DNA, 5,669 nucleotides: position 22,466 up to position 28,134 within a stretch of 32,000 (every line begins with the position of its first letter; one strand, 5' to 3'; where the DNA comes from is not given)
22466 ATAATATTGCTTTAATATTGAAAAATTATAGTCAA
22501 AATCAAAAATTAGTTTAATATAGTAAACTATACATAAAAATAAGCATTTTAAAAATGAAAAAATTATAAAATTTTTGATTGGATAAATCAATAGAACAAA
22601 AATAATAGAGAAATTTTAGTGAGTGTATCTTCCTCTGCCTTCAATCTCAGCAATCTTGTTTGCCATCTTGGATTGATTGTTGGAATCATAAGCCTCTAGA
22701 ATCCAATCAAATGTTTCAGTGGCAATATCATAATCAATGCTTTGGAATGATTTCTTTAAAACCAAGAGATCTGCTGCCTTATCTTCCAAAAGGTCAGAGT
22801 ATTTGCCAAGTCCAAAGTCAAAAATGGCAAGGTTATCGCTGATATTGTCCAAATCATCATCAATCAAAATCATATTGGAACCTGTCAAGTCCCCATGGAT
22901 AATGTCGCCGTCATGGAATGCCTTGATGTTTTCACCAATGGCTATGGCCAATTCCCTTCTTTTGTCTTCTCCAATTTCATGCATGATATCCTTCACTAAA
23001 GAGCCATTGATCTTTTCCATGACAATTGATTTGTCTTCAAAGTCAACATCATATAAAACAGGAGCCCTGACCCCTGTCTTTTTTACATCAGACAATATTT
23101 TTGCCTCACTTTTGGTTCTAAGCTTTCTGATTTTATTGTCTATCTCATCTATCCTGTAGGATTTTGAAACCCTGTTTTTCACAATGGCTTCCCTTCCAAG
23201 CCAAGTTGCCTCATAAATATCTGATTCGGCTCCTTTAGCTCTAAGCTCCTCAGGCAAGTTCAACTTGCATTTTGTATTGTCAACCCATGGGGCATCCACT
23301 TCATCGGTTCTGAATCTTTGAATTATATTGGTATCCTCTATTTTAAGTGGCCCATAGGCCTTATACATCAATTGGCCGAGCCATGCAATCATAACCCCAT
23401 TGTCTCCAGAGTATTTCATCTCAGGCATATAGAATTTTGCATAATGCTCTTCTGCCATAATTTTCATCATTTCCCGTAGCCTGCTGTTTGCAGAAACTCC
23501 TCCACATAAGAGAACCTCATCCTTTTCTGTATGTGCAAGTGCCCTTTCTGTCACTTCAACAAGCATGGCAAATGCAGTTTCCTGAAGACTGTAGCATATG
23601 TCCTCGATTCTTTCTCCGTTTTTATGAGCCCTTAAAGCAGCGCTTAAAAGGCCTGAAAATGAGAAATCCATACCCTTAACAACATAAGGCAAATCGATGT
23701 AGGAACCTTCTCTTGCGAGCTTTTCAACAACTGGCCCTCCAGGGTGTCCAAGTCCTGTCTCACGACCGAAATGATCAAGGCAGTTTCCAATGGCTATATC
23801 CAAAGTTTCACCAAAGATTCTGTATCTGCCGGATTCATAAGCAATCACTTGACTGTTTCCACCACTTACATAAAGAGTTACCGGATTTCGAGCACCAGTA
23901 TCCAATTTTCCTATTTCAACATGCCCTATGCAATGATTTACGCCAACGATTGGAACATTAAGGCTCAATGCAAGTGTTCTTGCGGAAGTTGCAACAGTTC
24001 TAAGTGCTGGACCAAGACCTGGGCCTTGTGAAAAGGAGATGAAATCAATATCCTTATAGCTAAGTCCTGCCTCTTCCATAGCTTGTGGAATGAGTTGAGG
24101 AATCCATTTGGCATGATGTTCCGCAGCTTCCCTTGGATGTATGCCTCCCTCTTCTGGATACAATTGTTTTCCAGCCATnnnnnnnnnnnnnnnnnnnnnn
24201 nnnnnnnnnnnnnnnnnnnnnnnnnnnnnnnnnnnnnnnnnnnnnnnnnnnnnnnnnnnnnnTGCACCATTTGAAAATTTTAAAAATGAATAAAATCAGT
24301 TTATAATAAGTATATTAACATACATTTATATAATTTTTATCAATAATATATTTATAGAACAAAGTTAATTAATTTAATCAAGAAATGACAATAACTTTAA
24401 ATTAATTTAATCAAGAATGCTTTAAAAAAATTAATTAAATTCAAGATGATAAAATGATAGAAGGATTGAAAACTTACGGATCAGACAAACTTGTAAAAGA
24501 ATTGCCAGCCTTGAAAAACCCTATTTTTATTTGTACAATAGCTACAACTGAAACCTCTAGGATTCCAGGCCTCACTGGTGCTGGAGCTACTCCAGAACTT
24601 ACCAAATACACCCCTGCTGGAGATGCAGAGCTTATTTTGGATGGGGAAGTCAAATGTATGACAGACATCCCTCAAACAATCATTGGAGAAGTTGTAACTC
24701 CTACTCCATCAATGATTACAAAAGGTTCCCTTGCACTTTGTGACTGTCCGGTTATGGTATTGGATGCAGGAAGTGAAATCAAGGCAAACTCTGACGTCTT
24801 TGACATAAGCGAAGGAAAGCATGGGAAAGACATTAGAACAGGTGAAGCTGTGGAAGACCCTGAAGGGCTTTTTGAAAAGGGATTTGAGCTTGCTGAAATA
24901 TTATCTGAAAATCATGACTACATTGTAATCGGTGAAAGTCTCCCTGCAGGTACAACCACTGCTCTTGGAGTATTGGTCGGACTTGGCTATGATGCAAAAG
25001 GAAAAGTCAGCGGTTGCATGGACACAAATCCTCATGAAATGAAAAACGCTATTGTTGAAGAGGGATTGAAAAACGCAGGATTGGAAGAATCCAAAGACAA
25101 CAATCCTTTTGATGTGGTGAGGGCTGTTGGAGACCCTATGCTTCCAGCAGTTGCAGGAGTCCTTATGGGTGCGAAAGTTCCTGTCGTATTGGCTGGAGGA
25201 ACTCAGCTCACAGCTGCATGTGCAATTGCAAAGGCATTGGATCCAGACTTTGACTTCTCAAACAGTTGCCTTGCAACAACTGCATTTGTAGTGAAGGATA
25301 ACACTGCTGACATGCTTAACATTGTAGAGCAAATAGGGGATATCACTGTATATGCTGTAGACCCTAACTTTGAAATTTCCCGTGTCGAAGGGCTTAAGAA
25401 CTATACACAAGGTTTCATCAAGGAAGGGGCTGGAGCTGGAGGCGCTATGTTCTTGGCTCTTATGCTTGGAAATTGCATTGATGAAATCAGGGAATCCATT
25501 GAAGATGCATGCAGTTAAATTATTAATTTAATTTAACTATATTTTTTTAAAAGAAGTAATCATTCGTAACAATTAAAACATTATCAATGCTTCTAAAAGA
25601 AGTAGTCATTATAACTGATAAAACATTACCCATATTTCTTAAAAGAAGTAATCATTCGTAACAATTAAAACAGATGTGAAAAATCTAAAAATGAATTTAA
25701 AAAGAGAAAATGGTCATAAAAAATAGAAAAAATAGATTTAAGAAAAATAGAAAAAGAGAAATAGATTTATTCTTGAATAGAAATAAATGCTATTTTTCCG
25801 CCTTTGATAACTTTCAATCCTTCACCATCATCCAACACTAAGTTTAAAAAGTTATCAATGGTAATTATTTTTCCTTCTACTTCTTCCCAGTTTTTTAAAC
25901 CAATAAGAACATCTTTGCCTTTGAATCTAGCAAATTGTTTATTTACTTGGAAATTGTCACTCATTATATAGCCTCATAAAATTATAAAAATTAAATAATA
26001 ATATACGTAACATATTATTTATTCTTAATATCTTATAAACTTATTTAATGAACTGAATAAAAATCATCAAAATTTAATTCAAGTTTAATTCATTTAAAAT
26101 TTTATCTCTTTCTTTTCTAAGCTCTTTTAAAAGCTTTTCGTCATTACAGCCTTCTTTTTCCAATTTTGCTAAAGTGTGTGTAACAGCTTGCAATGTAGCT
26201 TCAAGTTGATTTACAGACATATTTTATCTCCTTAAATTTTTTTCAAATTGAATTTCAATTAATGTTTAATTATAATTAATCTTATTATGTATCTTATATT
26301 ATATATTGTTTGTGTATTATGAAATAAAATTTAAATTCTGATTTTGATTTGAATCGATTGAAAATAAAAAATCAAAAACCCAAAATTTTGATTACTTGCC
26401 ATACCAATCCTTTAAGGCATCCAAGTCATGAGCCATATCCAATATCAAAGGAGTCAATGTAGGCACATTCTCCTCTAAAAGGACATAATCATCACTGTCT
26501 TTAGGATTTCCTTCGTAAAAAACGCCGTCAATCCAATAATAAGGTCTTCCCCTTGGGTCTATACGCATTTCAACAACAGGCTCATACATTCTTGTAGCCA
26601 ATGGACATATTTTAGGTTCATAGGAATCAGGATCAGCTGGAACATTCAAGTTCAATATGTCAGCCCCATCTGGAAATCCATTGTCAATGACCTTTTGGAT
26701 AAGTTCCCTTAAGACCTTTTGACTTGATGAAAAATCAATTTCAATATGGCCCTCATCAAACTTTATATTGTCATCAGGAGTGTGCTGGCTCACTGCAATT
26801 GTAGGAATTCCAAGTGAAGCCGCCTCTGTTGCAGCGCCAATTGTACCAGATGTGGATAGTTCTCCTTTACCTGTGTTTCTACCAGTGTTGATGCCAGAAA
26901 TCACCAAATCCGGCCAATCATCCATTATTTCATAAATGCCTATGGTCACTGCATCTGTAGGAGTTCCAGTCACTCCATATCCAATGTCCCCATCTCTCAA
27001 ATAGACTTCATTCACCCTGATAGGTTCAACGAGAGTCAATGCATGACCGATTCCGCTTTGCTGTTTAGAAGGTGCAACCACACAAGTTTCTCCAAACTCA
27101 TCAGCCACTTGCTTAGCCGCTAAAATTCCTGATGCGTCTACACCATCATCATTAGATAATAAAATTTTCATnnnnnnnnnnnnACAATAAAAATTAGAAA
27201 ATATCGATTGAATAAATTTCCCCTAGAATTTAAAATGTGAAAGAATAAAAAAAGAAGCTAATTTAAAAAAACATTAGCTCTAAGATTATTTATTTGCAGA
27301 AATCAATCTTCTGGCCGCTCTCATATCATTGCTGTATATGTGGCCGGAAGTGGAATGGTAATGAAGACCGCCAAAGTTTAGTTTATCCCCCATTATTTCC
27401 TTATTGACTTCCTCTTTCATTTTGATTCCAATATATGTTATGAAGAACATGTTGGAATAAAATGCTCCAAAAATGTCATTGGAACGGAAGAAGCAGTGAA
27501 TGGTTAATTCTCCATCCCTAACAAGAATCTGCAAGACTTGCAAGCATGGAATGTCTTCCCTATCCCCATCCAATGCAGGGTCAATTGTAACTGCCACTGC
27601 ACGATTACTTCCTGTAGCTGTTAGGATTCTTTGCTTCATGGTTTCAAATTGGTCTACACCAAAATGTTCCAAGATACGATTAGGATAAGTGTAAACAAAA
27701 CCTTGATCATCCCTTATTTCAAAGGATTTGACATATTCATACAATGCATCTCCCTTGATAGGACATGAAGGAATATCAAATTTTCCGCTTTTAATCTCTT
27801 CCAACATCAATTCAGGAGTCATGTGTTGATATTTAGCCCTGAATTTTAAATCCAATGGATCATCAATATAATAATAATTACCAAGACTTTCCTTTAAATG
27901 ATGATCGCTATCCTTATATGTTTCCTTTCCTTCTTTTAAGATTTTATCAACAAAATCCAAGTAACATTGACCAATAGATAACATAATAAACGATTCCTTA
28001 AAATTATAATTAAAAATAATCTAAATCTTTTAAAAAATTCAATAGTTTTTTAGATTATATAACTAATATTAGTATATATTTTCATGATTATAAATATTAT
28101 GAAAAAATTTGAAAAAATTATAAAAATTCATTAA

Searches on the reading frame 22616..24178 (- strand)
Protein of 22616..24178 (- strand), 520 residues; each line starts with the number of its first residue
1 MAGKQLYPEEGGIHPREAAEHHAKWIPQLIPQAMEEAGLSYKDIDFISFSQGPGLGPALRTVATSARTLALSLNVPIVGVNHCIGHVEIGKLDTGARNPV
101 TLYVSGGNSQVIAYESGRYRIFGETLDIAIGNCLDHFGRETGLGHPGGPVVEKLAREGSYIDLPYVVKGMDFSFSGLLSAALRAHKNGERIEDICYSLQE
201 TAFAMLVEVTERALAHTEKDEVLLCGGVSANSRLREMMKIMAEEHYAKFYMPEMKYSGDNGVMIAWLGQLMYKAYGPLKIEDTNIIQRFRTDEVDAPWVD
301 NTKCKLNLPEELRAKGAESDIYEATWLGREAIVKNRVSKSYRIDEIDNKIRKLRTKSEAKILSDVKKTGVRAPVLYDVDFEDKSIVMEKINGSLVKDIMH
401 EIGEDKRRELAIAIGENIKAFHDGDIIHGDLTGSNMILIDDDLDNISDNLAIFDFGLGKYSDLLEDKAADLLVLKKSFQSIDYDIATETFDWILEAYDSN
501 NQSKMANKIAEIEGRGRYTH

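Call 77: search_protein_families(library=pfam, proteins=[window:22616-24178:-], max_evalue=0.00001)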
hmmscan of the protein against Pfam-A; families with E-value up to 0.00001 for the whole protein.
window:22616-24178:- (520 aa): 4 families
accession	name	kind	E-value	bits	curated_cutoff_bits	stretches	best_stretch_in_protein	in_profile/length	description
PF00814.31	TsaD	-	1.8e-91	307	24.8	1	4-266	11-264/264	tRNA N6-adenosine threonylcarbamoyltransferase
PF22521.2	HypF_C_2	-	1.4e-09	38.5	27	1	152-262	124-237/241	Carbamoyltransferase, Kae1-like Domain, second subdomain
PF01163.29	RIO1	-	6.3e-08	32.9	22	1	347-442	47-142/187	RIO domain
PF00069.31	Pkinase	-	1.2e-06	28.6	31.7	1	339-460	30-147/263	Protein kinase domain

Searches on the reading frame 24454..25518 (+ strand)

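Call 77: search_protein_families(library=pfam, proteins=[window:24454-25518:+], max_evalue=0.00001)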
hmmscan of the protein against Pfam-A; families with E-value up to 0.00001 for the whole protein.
window:24454-25518:+ (354 aa): 1 family
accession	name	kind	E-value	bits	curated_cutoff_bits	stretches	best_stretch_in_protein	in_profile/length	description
PF02277.22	DBI_PRT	-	5.1e-08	33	22.6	1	96-265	95-263/329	Phosphoribosyltransferase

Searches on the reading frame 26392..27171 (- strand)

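Call 77: search_protein_families(library=pfam, proteins=[window:26392-27171:-], max_evalue=0.00001)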
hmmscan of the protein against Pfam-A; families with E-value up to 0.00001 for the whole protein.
window:26392-27171:- (259 aa): 1 family
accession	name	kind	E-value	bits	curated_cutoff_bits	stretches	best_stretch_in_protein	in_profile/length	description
PF01975.23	SurE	-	2.5e-51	174.6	22.1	1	3-197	1-188/189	Survival protein SurE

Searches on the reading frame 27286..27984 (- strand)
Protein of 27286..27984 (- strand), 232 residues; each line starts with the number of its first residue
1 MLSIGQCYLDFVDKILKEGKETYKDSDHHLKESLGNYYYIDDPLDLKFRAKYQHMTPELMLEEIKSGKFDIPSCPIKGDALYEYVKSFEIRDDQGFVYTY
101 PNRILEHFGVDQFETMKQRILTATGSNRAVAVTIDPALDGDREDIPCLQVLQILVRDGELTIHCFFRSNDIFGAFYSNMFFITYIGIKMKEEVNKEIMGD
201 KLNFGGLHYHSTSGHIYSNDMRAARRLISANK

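Call 106: search_protein_families(library=pfam, proteins=[window:27286-27984:-], max_evalue=0.001)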
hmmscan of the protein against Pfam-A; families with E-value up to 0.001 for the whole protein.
window:27286-27984:- (232 aa): 1 family
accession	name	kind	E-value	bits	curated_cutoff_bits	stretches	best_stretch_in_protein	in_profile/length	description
PF00303.24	Thymidylat_synt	-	2.3e-05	24.1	24.3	1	93-229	89-223/266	Thymidylate synthase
